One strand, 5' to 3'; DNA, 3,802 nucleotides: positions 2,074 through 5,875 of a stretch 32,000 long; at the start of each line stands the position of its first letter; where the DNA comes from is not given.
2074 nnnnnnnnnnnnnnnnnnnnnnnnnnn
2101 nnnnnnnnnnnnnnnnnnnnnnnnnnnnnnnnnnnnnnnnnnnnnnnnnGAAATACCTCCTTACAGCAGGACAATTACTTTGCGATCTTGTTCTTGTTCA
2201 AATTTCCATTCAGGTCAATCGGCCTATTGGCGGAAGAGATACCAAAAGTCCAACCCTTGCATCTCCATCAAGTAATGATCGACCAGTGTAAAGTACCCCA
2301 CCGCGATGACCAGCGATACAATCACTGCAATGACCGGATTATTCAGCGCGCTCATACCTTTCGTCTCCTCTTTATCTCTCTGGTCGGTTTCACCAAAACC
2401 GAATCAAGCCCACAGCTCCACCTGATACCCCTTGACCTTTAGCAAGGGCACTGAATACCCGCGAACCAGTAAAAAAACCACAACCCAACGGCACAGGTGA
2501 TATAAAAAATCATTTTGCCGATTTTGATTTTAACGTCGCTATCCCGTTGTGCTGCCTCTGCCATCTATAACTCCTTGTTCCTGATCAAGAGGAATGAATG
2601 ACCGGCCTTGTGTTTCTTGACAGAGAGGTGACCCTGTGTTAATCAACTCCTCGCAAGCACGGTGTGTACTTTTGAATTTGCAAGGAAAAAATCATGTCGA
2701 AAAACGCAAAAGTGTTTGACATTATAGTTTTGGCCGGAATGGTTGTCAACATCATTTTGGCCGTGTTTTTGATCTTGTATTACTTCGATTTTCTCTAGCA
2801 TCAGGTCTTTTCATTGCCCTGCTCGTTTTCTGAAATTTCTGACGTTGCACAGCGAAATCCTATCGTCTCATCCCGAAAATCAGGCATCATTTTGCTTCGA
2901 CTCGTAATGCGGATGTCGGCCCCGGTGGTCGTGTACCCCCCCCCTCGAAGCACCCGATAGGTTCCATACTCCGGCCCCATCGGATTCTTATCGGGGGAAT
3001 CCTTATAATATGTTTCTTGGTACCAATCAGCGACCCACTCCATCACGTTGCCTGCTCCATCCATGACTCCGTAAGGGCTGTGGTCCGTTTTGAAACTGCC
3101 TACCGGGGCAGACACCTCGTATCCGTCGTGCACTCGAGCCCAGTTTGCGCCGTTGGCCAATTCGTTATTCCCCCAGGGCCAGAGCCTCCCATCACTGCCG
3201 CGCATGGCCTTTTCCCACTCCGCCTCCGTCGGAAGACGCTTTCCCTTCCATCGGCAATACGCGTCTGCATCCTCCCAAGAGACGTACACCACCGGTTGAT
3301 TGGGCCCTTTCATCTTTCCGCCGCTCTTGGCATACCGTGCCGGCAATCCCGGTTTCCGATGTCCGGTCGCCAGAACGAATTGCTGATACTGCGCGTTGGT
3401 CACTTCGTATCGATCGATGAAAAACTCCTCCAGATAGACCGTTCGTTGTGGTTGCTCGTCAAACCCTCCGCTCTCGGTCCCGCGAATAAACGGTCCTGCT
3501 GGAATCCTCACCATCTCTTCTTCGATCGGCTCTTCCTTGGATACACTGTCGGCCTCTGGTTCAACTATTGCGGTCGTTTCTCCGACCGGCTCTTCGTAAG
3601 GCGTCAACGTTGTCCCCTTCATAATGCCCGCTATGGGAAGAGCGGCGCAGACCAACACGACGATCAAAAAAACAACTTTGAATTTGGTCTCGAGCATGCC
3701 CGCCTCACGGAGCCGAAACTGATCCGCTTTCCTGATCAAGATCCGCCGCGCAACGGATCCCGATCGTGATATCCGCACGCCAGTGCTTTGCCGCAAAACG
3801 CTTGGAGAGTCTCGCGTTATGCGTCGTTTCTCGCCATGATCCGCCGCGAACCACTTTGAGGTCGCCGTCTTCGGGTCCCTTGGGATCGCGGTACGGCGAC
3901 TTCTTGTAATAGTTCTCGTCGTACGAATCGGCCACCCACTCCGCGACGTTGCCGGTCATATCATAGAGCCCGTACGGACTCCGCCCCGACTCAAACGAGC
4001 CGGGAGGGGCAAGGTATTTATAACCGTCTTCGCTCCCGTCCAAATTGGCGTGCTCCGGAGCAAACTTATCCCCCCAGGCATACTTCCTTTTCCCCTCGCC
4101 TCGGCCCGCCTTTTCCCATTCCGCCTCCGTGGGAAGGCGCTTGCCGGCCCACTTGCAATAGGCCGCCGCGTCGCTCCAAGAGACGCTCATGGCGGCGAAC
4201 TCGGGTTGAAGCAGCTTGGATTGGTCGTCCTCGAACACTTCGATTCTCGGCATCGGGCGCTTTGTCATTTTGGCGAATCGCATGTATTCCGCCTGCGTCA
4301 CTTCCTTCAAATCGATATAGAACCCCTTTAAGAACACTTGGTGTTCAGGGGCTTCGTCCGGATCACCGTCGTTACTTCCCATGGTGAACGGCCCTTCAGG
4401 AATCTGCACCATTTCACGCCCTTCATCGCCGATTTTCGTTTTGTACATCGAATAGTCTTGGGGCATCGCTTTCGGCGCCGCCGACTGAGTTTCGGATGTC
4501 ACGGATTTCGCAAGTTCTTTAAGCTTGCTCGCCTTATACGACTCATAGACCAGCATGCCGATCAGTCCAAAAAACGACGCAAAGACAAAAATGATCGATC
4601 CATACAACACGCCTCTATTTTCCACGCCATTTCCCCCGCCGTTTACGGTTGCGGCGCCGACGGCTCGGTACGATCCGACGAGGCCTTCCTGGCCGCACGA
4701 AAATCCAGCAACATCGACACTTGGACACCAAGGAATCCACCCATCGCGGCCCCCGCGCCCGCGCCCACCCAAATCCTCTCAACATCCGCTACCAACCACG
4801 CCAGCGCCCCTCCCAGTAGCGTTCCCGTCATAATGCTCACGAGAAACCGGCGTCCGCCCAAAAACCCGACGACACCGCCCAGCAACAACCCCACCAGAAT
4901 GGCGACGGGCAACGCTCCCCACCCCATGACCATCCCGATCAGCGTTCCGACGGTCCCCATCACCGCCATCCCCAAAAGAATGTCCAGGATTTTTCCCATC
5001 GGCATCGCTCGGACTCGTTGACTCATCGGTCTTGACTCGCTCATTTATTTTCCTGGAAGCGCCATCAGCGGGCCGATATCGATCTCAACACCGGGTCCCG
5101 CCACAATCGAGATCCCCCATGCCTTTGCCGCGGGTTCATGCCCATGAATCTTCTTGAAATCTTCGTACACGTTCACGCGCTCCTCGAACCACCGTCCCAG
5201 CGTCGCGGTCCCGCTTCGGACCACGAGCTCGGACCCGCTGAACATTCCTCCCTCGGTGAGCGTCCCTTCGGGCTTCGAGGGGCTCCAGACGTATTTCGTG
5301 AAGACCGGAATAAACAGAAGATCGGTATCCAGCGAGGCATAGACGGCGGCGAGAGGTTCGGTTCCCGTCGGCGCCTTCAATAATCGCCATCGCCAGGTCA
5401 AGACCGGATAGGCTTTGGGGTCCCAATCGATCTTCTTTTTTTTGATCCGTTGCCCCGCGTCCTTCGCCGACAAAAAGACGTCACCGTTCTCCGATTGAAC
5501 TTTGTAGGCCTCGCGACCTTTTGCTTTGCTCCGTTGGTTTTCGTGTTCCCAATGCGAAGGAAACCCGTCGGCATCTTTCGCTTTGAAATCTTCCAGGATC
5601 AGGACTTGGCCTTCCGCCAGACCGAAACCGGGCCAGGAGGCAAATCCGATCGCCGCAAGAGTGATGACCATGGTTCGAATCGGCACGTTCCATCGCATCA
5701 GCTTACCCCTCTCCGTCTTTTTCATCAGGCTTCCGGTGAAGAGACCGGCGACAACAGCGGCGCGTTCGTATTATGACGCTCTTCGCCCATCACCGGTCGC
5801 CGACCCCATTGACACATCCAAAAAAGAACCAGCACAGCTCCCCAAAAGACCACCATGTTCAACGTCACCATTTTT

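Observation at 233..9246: Coupled operon built around two cytochrome bd-like paralogs, with no CydB and a set of unusual periplasmic partners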

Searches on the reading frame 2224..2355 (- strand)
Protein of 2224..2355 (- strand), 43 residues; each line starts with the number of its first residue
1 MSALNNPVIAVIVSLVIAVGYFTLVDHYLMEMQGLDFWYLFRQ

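Call 36: search_protein_families(library=pfam, proteins=[window:2224-2355:-], max_evalue=1)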
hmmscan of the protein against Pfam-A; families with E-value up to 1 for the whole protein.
window:2224-2355:- (43 aa): 0 families

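Call 83: search_protein_families(library=pfam, proteins=[window:2224-2355:-], max_evalue=10)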
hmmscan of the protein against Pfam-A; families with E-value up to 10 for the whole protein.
window:2224-2355:- (43 aa): 0 families

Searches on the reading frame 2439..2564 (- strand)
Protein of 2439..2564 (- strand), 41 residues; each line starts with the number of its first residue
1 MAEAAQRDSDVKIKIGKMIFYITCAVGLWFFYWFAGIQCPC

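Call 36: search_protein_families(library=pfam, proteins=[window:2439-2564:-], max_evalue=1)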
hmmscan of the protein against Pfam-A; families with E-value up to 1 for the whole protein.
window:2439-2564:- (41 aa): 0 families

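Call 83: search_protein_families(library=pfam, proteins=[window:2439-2564:-], max_evalue=10)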
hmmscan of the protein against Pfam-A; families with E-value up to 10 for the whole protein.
window:2439-2564:- (41 aa): 0 families

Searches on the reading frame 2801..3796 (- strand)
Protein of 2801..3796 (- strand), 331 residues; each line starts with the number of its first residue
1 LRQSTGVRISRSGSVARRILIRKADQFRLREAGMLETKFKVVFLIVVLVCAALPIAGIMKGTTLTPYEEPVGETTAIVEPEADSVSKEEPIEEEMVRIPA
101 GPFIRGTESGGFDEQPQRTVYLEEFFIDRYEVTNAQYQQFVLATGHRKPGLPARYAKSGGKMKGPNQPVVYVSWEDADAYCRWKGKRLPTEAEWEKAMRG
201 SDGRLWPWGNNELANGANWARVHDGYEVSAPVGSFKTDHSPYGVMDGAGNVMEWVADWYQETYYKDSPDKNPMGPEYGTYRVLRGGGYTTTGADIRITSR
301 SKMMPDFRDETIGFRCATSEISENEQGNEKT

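Call 4: search_protein_families(library=pfam, proteins=[window:2801-3796:-], max_evalue=0.01)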
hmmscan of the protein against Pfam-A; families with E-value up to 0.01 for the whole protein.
window:2801-3796:- (331 aa): 1 family
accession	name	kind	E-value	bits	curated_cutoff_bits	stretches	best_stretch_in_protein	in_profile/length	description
PF03781.23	FGE-sulfatase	-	8.9e-61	206.2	23.3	1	93-317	3-254/255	Sulfatase-modifying factor enzyme 1-like domain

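Call 5: search_protein_families(library=ncbifam, proteins=[window:2801-3796:-], max_evalue=0.01)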
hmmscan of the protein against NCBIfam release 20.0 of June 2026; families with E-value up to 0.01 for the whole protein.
window:2801-3796:- (331 aa): 9 families
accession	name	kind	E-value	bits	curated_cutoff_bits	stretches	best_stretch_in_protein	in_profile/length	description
TIGR03440.2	egtB_TIGR03440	equivalog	8.4e-31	107.5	360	2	163-317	270-413/413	ergothioneine biosynthesis protein EgtB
NF041186.1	SenA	equivalog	1.2e-30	107.2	420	2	165-317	269-381/382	selenoneine synthase SenA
NF051459.1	pyoverdine_PvdO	equivalog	9.6e-28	97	500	1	84-317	25-277/280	dihydropyoverdine dehydrogenase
TIGR03525.2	GldK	equivalog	2.1e-26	93.2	350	2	166-319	219-406/408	T9SS ring complex lipoprotein PorK/GldK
TIGR02171.1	Fb_sc_TIGR02171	subfamily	3.4e-11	41.9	544.35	1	183-325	156-288/912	TIGR02171 family lipoprotein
TIGR04344.1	ovoA_Nterm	equivalog_domain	3.5e-11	42.6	400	1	170-316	298-443/444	5-histidylcysteine sulfoxide synthase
TIGR03530.1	GldJ_short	equivalog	5.2e-08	32.2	382.9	1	239-323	297-395/396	gliding motility lipoprotein GldJ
TIGR03524.1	GldJ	equivalog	1.3e-05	24.1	458.2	1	209-262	319-368/559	gliding motility lipoprotein GldJ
TIGR04373.1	egtB_X_signatur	signature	9.5e-05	22.4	71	1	275-317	7-49/50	EgtB-related enzyme signature domain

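Call 76: search_solved_structures(query=window:2801-3697:-, max_evalue=0.001, show_alignments=1)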
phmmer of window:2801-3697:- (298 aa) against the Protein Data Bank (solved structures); distinct sequences matched with E-value up to 0.001: 33.
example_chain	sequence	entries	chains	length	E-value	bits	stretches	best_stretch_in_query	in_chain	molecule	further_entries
6muj_A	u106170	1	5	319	8.7e-41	143.2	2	131-286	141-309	Formylglycine-generating enzyme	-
2q17_A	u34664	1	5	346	1.3e-40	142.6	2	131-286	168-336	formylglycine generating enzyme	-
1y1e_X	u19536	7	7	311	5.1e-38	134.1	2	129-295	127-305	C-alpha-formyglycine-generating enzyme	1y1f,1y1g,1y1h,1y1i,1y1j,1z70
31dc_A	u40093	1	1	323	5.9e-38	133.9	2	129-294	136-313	Formylglycine-generating enzyme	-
5ssy_A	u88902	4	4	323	7.5e-38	133.5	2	129-294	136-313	Formylglycine-generating enzyme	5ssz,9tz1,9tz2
5ssx_A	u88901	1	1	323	1.5e-37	132.5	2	129-294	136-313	Formylglycine-generating enzyme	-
2aft_X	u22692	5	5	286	1.9e-37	132.2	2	129-286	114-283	Sulfatase modifying factor 1 | Sulfatase-modifying factor 1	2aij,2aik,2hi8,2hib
2afy_X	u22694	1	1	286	2e-37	132.1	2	129-286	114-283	Sulfatase modifying factor 1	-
2aii_X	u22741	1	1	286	2.3e-37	131.9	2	129-286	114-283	Sulfatase modifying factor 1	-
6s07_A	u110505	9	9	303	2.8e-37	131.7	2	130-285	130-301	Formylglycine-generating enzyme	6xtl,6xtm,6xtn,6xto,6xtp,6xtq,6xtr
8aru_A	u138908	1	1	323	3.5e-37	131.3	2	129-294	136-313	Formylglycine-generating enzyme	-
5nxl_A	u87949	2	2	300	5.1e-37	130.8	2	130-286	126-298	Non-specific serine/threonine protein kinase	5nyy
1y4j_A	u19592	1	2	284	1.7e-24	89.7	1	131-285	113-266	Sulfatase modifying factor 2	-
7ml6_A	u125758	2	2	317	2.7e-24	89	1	126-188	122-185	CalU17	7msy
6vqp_A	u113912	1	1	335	2.8e-24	88.9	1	125-188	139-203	CalU17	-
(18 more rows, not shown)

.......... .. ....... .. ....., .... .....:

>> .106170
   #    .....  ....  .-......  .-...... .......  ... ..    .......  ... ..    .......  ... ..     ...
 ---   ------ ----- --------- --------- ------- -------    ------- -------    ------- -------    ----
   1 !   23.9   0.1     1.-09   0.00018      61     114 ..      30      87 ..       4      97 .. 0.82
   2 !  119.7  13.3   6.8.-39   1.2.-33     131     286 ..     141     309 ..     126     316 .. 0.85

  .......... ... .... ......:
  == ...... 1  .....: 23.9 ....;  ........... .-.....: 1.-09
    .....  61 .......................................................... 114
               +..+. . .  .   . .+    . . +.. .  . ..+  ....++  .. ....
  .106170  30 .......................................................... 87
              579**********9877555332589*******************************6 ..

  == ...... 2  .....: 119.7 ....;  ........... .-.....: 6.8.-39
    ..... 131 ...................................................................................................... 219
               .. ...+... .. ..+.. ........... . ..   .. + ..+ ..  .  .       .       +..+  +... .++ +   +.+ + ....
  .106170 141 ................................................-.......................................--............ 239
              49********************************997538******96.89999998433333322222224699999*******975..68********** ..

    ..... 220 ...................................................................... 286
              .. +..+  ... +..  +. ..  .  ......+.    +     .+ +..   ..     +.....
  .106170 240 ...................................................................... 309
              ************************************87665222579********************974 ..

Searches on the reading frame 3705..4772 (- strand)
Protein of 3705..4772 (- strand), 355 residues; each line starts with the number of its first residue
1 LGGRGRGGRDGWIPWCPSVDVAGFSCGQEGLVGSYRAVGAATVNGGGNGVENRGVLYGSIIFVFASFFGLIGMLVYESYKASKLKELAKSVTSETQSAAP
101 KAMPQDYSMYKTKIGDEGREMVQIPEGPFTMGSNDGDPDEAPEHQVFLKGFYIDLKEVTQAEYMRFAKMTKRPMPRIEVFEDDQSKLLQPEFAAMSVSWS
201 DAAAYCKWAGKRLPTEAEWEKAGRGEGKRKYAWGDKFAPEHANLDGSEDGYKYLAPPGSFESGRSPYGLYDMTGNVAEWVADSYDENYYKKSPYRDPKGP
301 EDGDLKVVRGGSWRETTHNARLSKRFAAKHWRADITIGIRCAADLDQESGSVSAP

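Call 4: search_protein_families(library=pfam, proteins=[window:3705-4772:-], max_evalue=0.01)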
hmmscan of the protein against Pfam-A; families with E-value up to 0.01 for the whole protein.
window:3705-4772:- (355 aa): 1 family
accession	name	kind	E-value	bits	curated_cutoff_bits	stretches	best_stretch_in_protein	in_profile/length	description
PF03781.23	FGE-sulfatase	-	5.5e-57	193.8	23.3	1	119-342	3-254/255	Sulfatase-modifying factor enzyme 1-like domain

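Call 5: search_protein_families(library=ncbifam, proteins=[window:3705-4772:-], max_evalue=0.01)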
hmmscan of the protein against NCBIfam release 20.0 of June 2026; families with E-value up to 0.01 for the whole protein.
window:3705-4772:- (355 aa): 8 families
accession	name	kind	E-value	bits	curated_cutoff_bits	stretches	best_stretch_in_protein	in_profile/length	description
TIGR03525.2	GldK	equivalog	2.9e-29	102.6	350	2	211-344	256-406/408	T9SS ring complex lipoprotein PorK/GldK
NF041186.1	SenA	equivalog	3.9e-29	102.2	420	2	178-343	257-382/382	selenoneine synthase SenA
NF051459.1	pyoverdine_PvdO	equivalog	4.8e-27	94.7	500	1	107-345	24-280/280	dihydropyoverdine dehydrogenase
TIGR03440.2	egtB_TIGR03440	equivalog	1.2e-24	87.2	360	2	186-342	268-413/413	ergothioneine biosynthesis protein EgtB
TIGR03524.1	GldJ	equivalog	2.9e-11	42.8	458.2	2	265-293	346-383/559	gliding motility lipoprotein GldJ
TIGR04344.1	ovoA_Nterm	equivalog_domain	1.4e-08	34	400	1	196-328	299-431/444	5-histidylcysteine sulfoxide synthase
TIGR02171.1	Fb_sc_TIGR02171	subfamily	1.5e-07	29.8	544.35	1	209-325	157-260/912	TIGR02171 family lipoprotein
TIGR03530.1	GldJ_short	equivalog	0.0001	21.3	382.9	1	263-342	296-389/396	gliding motility lipoprotein GldJ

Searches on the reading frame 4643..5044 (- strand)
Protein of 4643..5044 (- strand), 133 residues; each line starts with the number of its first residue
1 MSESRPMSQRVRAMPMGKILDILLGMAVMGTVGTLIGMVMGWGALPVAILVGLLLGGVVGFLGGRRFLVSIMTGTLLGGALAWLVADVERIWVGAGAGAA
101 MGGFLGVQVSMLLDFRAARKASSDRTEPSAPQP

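Call 4: search_protein_families(library=pfam, proteins=[window:4643-5044:-], max_evalue=0.01)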
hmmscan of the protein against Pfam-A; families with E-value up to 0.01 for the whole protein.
window:4643-5044:- (133 aa): 0 families

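Call 5: search_protein_families(library=ncbifam, proteins=[window:4643-5044:-], max_evalue=0.01)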
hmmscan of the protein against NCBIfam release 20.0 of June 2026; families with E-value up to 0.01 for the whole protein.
window:4643-5044:- (133 aa): 0 families

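Call 36: search_protein_families(library=pfam, proteins=[window:4643-5044:-], max_evalue=1)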
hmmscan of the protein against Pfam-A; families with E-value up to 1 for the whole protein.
window:4643-5044:- (133 aa): 1 family
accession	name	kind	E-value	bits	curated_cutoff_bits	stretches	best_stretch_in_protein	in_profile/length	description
PF19857.4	DUF6332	-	0.012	16.5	25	1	68-126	24-84/85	Family of unknown function (DUF6332)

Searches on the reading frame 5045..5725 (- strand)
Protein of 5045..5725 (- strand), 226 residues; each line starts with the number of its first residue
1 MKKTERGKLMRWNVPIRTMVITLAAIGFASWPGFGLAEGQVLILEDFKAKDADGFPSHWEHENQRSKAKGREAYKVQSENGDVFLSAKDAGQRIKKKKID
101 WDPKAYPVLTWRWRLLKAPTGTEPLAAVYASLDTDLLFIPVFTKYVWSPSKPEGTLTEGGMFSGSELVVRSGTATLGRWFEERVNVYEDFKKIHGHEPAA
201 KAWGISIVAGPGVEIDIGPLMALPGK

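Call 4: search_protein_families(library=pfam, proteins=[window:5045-5725:-], max_evalue=0.01)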
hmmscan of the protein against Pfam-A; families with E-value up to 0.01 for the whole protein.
window:5045-5725:- (226 aa): 1 family
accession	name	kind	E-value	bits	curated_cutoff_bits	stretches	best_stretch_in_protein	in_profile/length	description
PF11249.13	DUF3047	-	1.2e-16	61.3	27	2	144-200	116-173/198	Protein of unknown function (DUF3047)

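Call 5: search_protein_families(library=ncbifam, proteins=[window:5045-5725:-], max_evalue=0.01)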
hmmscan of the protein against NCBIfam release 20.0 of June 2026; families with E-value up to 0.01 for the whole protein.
window:5045-5725:- (226 aa): 0 families

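Call 75: search_solved_structures(query=window:5045-5725:-, max_evalue=10)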
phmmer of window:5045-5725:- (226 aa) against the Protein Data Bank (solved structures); distinct sequences matched with E-value up to 10: 0.
